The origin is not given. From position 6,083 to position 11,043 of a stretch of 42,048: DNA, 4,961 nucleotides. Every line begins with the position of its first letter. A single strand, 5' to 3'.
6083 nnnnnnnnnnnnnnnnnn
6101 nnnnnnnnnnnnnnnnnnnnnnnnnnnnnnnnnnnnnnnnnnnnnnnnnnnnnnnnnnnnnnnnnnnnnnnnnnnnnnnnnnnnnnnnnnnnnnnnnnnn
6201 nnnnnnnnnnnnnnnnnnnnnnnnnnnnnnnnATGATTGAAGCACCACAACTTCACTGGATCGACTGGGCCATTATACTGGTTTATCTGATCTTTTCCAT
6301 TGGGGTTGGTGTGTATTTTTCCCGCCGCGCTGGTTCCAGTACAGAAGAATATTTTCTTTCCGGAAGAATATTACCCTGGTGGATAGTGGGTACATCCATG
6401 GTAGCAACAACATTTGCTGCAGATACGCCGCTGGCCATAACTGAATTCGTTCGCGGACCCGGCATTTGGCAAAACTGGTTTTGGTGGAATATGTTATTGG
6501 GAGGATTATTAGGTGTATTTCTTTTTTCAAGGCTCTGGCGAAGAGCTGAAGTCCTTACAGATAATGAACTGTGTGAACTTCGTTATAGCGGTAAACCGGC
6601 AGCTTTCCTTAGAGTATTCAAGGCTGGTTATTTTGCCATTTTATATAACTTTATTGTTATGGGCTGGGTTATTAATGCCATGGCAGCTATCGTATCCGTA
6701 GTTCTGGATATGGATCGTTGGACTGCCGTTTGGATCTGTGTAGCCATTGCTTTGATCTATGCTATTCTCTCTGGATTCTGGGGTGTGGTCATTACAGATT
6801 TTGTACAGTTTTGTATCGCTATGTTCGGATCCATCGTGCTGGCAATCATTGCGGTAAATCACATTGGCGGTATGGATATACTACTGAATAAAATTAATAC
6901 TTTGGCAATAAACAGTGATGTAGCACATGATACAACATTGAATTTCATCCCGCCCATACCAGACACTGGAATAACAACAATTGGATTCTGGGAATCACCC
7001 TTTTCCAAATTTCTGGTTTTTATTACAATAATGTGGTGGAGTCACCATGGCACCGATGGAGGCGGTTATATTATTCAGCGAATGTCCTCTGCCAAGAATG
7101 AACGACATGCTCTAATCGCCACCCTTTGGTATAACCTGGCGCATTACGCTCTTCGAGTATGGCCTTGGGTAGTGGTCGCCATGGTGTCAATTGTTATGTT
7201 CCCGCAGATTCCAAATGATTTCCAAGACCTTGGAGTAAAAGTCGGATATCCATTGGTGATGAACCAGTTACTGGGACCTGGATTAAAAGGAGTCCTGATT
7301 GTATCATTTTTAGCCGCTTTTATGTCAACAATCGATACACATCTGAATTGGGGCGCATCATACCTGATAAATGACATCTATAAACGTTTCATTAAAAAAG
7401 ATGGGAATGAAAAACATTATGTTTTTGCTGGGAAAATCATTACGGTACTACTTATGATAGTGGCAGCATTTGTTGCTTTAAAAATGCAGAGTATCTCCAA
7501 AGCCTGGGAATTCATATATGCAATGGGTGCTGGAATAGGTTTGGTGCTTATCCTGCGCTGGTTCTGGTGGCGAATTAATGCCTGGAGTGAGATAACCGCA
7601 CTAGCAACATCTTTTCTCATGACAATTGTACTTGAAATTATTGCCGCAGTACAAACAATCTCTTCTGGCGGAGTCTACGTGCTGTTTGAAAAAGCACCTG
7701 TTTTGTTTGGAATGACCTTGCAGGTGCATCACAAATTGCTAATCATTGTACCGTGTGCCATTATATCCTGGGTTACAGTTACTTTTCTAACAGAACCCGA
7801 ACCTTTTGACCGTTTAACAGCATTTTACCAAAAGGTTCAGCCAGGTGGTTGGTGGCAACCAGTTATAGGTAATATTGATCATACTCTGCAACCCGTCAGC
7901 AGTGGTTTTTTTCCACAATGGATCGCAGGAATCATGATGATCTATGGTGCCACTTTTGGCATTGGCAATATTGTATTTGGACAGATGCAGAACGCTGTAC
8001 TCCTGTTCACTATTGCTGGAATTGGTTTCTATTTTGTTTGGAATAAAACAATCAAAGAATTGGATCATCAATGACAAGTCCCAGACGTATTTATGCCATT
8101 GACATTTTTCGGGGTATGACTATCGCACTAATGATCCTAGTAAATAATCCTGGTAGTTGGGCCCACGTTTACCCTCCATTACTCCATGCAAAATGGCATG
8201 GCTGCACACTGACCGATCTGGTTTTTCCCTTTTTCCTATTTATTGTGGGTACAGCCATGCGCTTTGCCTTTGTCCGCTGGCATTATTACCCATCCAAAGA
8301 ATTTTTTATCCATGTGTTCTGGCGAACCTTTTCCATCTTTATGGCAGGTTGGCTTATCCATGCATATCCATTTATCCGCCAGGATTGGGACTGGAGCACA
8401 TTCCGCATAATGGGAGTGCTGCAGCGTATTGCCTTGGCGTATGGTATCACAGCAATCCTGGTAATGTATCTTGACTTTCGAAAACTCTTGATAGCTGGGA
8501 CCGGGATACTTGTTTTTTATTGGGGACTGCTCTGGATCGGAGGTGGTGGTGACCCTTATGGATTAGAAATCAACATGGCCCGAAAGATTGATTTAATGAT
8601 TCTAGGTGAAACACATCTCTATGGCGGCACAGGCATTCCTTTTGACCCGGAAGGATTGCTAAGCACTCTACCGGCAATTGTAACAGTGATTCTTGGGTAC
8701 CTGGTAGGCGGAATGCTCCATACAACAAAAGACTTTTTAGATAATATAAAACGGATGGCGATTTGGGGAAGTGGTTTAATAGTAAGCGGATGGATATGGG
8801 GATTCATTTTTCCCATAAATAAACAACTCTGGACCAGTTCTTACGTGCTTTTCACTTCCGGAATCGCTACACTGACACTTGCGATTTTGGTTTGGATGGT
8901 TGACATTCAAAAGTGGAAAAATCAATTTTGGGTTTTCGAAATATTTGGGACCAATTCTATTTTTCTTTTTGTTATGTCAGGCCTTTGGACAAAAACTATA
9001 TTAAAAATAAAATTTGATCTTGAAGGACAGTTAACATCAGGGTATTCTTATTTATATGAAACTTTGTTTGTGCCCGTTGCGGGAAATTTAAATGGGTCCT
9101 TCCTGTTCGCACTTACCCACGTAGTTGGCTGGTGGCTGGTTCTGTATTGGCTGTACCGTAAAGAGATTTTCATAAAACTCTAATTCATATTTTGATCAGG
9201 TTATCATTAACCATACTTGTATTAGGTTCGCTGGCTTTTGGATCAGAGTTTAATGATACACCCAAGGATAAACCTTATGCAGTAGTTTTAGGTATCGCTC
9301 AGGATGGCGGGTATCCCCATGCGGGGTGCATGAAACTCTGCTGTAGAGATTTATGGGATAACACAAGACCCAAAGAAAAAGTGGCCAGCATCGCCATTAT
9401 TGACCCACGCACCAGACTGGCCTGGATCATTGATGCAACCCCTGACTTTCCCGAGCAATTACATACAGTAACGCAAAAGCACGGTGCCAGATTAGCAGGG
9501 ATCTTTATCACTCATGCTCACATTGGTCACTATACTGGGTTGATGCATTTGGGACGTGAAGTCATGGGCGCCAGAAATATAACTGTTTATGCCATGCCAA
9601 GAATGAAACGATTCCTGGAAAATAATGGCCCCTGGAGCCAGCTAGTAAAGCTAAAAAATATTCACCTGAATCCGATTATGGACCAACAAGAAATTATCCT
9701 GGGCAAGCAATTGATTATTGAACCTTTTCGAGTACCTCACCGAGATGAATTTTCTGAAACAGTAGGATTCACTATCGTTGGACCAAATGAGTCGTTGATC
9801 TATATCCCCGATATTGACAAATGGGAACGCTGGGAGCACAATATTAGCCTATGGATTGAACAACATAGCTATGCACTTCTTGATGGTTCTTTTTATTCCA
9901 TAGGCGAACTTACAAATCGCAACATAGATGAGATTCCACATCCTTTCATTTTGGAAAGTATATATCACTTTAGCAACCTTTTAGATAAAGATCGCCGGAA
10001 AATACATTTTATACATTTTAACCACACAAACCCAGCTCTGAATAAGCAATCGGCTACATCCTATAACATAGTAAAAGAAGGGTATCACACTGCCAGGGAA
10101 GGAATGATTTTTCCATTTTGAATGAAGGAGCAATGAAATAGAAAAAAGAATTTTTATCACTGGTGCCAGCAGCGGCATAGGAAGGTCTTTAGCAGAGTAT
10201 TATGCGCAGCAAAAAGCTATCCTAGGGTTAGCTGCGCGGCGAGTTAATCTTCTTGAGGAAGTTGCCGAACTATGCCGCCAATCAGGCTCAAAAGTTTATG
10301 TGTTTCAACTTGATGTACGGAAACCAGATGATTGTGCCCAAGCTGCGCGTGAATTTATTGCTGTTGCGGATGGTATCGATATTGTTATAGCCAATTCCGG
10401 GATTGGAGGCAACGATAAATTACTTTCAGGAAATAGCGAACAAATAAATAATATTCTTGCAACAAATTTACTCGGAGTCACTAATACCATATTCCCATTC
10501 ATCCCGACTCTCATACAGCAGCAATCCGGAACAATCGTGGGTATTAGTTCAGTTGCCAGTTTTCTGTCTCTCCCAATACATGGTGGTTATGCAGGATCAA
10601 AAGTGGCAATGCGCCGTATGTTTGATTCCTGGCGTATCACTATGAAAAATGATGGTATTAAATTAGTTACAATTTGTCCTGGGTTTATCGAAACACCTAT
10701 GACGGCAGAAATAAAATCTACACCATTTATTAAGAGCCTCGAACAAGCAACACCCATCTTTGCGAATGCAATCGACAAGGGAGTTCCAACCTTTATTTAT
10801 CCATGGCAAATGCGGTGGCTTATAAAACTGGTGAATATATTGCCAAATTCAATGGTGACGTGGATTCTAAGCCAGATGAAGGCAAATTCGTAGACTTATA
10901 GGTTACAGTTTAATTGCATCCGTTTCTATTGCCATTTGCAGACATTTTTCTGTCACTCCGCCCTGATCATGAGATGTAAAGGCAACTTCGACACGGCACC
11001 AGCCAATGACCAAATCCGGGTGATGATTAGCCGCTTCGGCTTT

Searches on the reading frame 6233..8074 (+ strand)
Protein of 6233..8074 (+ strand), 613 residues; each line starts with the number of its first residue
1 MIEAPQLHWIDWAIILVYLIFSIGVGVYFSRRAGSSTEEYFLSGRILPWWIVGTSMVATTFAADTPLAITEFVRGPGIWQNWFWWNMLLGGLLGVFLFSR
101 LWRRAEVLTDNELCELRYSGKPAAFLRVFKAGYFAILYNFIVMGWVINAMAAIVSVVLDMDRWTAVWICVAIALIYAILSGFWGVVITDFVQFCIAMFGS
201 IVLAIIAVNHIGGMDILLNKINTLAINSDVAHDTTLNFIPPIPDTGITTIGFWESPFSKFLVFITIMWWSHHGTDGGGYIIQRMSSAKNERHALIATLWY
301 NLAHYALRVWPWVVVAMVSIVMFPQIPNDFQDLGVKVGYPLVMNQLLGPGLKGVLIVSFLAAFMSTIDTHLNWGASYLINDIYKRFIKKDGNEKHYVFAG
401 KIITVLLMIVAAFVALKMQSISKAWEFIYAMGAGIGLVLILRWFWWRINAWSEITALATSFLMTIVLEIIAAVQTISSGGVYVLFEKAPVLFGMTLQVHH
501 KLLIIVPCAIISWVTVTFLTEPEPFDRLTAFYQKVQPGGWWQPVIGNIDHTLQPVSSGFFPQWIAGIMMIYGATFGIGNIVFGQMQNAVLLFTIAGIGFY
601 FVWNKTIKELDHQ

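Call 84: search_protein_families(library=pfam, proteins=[window:6233-8074:+], max_evalue=0.001)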
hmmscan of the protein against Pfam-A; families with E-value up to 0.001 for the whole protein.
window:6233-8074:+ (613 aa): 1 family
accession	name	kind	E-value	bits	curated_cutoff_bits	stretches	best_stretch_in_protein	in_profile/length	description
PF00474.23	SSF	-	6.4e-40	137.7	22.8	1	40-450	1-396/406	Sodium:solute symporter family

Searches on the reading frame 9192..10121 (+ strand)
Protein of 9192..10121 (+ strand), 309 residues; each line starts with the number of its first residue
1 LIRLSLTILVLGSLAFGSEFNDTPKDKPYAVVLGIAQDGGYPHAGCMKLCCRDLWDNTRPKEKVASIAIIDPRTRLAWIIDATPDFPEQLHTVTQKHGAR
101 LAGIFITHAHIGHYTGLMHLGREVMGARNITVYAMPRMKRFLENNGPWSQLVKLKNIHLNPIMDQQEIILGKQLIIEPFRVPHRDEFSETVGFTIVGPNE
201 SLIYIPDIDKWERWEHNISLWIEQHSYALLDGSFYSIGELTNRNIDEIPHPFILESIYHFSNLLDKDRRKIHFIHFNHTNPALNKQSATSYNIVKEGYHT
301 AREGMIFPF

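Call 11: search_protein_families(library=pfam, proteins=[window:9192-10121:+], max_evalue=0.001)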
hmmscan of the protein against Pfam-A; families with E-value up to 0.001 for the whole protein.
window:9192-10121:+ (309 aa): 1 family
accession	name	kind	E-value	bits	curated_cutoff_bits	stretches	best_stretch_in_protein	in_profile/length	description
PF12706.13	Lactamase_B_2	-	4e-19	69.5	27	1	79-241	4-173/200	Beta-lactamase superfamily domain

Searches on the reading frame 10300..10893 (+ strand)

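Call 11: search_protein_families(library=pfam, proteins=[window:10300-10893:+], max_evalue=0.001)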
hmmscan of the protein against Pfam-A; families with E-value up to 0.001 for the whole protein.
window:10300-10893:+ (197 aa): 2 families
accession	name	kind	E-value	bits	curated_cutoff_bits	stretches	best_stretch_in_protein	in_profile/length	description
PF00106.31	adh_short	-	3.6e-29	102.1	26.6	1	2-140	54-192/195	short chain dehydrogenase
PF13561.12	adh_short_C2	-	1.2e-22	81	27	1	2-153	48-200/236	Enoyl-(Acyl carrier protein) reductase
